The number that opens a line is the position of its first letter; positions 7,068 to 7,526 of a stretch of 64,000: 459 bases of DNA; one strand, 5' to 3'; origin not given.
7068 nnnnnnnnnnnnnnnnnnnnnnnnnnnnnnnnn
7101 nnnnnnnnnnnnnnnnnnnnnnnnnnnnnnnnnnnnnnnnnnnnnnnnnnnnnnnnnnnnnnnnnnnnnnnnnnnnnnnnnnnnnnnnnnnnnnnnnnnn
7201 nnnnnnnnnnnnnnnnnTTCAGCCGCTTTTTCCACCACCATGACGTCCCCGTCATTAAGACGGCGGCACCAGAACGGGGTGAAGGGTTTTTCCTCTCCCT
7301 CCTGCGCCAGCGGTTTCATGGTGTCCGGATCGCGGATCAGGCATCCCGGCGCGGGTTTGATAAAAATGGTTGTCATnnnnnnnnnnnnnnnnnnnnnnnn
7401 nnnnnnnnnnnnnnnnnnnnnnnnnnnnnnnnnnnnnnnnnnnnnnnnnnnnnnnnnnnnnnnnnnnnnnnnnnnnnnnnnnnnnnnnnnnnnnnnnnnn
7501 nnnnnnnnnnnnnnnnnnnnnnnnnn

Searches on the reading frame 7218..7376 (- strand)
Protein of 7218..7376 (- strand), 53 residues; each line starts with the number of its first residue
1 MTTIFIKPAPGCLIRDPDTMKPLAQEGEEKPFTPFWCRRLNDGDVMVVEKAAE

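Call 30: search_protein_representatives(protein=window:7218-7376:-)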
Query: 53 residues. Proteins with E-value up to 0.001 (for the whole library): 837; up to 1e-10: 8; up to 1e-30: 0. The best 150 are listed.
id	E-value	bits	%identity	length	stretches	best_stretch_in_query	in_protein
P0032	1.5e-26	106.2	89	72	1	1-53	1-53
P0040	1.8e-18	81.0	73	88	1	1-51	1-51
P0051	3.7e-14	67.5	60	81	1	1-50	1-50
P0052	3.2e-13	64.6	91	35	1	1-35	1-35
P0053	7.1e-12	60.4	62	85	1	3-49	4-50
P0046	1.5e-11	59.4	85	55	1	20-53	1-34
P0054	2.2e-11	58.9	58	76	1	2-49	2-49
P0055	8.0e-11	57.1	56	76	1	1-50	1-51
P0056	1.7e-10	56.0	60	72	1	1-50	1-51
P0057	1.8e-10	56.0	57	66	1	4-47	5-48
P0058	1.9e-10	55.9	52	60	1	3-50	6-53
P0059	2.2e-10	55.7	54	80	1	1-50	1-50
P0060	7.9e-10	54.0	52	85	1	4-49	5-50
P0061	9.1e-10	53.8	56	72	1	1-50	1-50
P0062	1.1e-09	53.5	57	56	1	1-46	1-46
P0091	2.0e-08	49.6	57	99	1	3-51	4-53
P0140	2.4e-07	46.2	62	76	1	4-48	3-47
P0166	5.4e-07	45.1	52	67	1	3-50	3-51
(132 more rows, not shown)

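Call 59: find_encoding_contigs(protein=P0140, flank=3000, max_places=2)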
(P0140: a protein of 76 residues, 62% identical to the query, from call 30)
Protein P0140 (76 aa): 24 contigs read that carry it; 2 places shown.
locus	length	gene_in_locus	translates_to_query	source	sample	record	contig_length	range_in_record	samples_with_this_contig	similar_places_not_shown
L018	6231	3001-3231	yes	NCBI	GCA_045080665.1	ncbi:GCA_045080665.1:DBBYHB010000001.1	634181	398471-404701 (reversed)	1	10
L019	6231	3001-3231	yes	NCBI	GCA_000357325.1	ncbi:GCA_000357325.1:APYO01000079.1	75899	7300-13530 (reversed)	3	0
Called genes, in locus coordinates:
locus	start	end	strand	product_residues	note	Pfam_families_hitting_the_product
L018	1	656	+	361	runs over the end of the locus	PF10123:Mu-like_Pro_N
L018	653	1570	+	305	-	PF10124:Mu-like_gpT, PF25209:Phage_capsid_4 (faint)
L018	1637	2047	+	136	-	PF17891:FluMu_N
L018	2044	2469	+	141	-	PF07030:Phage_Mu_Gp36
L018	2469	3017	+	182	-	PF08873:Phage_Mu_Gp37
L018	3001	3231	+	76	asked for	PF10948:DUF2635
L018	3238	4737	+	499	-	PF17481:Phage_sheath_domII (faint), PF04984:Phage_sheath_1, PF17482:Phage_sheath_1C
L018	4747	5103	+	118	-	PF10618:Tail_tube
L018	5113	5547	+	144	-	PF23746:Gp41_Mu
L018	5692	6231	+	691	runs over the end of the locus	PF20155:TMP_3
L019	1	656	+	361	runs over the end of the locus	PF10123:Mu-like_Pro_N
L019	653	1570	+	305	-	PF10124:Mu-like_gpT, PF25209:Phage_capsid_4 (faint)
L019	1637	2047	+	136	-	PF17891:FluMu_N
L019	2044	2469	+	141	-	PF07030:Phage_Mu_Gp36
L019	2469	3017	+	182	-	PF08873:Phage_Mu_Gp37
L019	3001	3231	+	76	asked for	PF10948:DUF2635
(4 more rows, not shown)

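Call 60: find_encoding_contigs(protein=P0166, flank=3000, max_places=2)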
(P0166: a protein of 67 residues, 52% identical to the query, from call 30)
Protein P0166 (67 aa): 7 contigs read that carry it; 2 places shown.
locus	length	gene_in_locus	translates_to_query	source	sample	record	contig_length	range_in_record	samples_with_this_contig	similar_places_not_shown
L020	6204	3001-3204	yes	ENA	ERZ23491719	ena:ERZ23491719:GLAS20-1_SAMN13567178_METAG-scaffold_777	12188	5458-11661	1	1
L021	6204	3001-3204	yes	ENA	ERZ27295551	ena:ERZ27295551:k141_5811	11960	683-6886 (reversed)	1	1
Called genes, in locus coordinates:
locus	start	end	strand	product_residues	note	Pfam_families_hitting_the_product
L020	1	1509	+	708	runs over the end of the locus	PF25209:Phage_capsid_4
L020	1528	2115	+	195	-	PF09956:Phage_cement_2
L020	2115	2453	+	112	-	PF05354:Phage_attach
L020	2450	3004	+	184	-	-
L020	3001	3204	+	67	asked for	PF10948:DUF2635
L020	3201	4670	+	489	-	PF04984:Phage_sheath_1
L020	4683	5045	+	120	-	PF10618:Tail_tube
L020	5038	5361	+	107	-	-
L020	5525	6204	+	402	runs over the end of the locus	?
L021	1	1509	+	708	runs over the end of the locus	PF25209:Phage_capsid_4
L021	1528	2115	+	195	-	PF09956:Phage_cement_2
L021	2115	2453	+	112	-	PF05354:Phage_attach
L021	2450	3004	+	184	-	-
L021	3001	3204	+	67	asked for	PF10948:DUF2635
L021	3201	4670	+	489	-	PF04984:Phage_sheath_1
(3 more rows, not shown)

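Call 61: find_encoding_contigs(protein=P0091, flank=3000, max_places=2)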
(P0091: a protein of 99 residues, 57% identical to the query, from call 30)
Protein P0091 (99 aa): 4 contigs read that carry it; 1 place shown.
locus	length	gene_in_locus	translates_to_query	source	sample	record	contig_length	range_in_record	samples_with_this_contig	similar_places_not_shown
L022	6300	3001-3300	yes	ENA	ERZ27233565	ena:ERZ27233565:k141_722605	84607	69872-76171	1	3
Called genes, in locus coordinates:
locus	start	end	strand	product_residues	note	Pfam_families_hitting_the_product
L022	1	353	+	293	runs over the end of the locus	PF10124:Mu-like_gpT, PF25209:Phage_capsid_4 (faint)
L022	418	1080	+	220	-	-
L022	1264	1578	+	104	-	-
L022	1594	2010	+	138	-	PF07030:Phage_Mu_Gp36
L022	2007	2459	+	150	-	PF05069:Phage_tail_S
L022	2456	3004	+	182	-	PF08873:Phage_Mu_Gp37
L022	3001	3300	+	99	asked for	PF10948:DUF2635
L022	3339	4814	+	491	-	PF17481:Phage_sheath_domII (weak), PF04984:Phage_sheath_1, PF17482:Phage_sheath_1C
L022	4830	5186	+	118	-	PF10618:Tail_tube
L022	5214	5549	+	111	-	PF10109:Phage_TAC_7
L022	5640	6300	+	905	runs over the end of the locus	PF10145:PhageMin_Tail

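Call 69: search_dna_similar(query=window:7218-7376:-, collection=phages, mode=protein, max_evalue=0.001, max_rows=40, rows=spread)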
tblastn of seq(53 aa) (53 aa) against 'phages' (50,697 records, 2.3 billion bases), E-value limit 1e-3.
Records with a match: 32; places in all: 32; records where one place covers at least 80% of the query: 31.
Best place of each record, by identity: 80-90% 2; 60-80% 14; <60% 16.
By first word of the organism name: Escherichia 7; Ralstonia 6; Yersinia 5; Bordetella 3; Shigella 2; Vibrio 2; Stx1a-converting 1; Stx2c-converting 1; Pasteurella 1; Serratia 1; and 3 more.
By host as written in the record: Ralstonia solanacearum 5; - 4; Yersinia pestis EV76-CN 4; Escherichia coli 3; Bordetella bronchiseptica 3; Shigella flexneri serotype 4a 2; Escherichia sp. 1; Escherichia coli C 1; and 9 more.
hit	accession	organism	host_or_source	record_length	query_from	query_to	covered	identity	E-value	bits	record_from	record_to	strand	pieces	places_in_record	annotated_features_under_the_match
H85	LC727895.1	Stx1a-converting phage Stx1_JNE122137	-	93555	1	52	98%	88.5%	2e-25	101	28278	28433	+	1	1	region of the inserted Bacteriophage Mu-like phage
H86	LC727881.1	Stx2c-converting phage Stx2c_JNE082796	-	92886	1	52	98%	88.5%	2e-25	101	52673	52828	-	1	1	region of the inserted Bacteriophage Mu-like phage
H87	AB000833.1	Escherichia phage Mu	-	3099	6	48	81%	67.4%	4e-10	58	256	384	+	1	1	ORF1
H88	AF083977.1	Escherichia phage Mu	Escherichia sp.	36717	6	48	81%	67.4%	4e-10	58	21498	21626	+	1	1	putative sheath terminator protein | tail terminator protein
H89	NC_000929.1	Escherichia phage Mu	Escherichia coli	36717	6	48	81%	67.4%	4e-10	58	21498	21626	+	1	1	DUF2635 domain-containing protein | portal protein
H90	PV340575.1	Escherichia phage PhiR68_1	Escherichia coli C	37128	6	48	81%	67.4%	4e-10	58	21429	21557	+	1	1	hypothetical protein (x2)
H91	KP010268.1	Shigella phage SfMu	Shigella flexneri serotype 4a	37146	6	48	81%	67.4%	4e-10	58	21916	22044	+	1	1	hypothetical protein (x2)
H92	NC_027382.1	Shigella phage SfMu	Shigella flexneri serotype 4a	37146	6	48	81%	67.4%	4e-10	58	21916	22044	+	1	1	DUF2635 domain-containing protein | portal protein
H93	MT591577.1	Yersinia phage vB_YpM_Tongde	Yersinia pestis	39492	6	48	81%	67.4%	6e-10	57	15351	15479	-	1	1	hypothetical protein (x2)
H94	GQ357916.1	Escherichia phage D108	Escherichia coli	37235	6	48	81%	67.4%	7e-10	57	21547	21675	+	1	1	38: conserved hypothetical protein | 37: conserved hypothetical protein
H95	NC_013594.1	Escherichia phage D108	Escherichia coli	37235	6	48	81%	67.4%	7e-10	57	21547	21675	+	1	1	38: DUF2635 domain-containing protein | 37: portal protein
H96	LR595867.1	Escherichia virus Mu_3F6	-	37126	6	48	81%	67.4%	2e-9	56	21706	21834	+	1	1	Mu-like prophage FluMu protein GP38 | Tc1 tail completion protein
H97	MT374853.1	Yersinia phage vB_YpM_5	Yersinia pestis EV76-CN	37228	6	48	81%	67.4%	2e-9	56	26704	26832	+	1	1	hypothetical protein (x2)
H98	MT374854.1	Yersinia phage vB_YpM_6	Yersinia pestis EV76-CN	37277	6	48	81%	67.4%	2e-9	56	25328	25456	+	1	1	hypothetical protein (x2)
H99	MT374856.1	Yersinia phage vB_YpM_23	Yersinia pestis EV76-CN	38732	6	48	81%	67.4%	2e-9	56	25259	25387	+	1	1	hypothetical protein (x2)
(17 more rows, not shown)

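Call 70: get_annotated_region(hit=H88, flank=900)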
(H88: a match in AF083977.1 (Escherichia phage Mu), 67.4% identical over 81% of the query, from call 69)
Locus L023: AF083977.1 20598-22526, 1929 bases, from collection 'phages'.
description: Escherichia phage Mu, complete genome.
organism: Escherichia phage Mu (NCBI taxid 2681603)
taxonomy: Viruses; Duplodnaviria; Heunggongvirae; Uroviricota; Caudoviricetes; Muvirus; Muvirus mu
host: Escherichia sp.; source: -; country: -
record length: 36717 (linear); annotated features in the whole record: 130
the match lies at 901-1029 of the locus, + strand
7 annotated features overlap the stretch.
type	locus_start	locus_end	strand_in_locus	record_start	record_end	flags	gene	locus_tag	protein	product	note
CDS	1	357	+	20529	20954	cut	-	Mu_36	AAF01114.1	head-to-tail connector complex protein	also known as J; see PMID 3904174 and structure in PMID 29767456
regulatory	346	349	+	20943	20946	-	-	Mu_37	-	ribosome_binding_site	-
CDS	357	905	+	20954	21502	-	-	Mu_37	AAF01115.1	tail terminator protein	also known as K; see PMID 3904174, 29767456, and19426744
regulatory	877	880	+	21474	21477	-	-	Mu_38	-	ribosome_binding_site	-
CDS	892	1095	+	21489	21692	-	-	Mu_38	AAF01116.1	putative sheath terminator protein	-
regulatory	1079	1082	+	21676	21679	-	-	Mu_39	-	ribosome_binding_site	-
CDS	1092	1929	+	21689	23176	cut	-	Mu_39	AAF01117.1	tail sheath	also known as L; start site confirmed by amino acid sequencing in PMID 9714755; contains InterPro domains IPR035326, ...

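Call 71: get_annotated_region(hit=H87, flank=400)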
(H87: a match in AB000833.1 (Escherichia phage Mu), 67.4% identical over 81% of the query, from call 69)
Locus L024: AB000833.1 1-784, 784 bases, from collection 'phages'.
description: Bacteriophage Mu DNA for ORF1, sheath protein gpL, ORF2, ORF3, complete cds.
organism: Escherichia phage Mu (NCBI taxid 2681603)
taxonomy: Viruses; Duplodnaviria; Heunggongvirae; Uroviricota; Caudoviricetes; Muvirus; Muvirus mu
host: -; source: -; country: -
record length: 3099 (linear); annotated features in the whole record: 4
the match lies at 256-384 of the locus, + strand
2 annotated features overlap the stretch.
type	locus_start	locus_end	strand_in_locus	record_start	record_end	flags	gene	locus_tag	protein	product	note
CDS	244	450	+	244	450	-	-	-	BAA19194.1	ORF1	-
CDS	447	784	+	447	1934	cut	L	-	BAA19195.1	sheath protein gpL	-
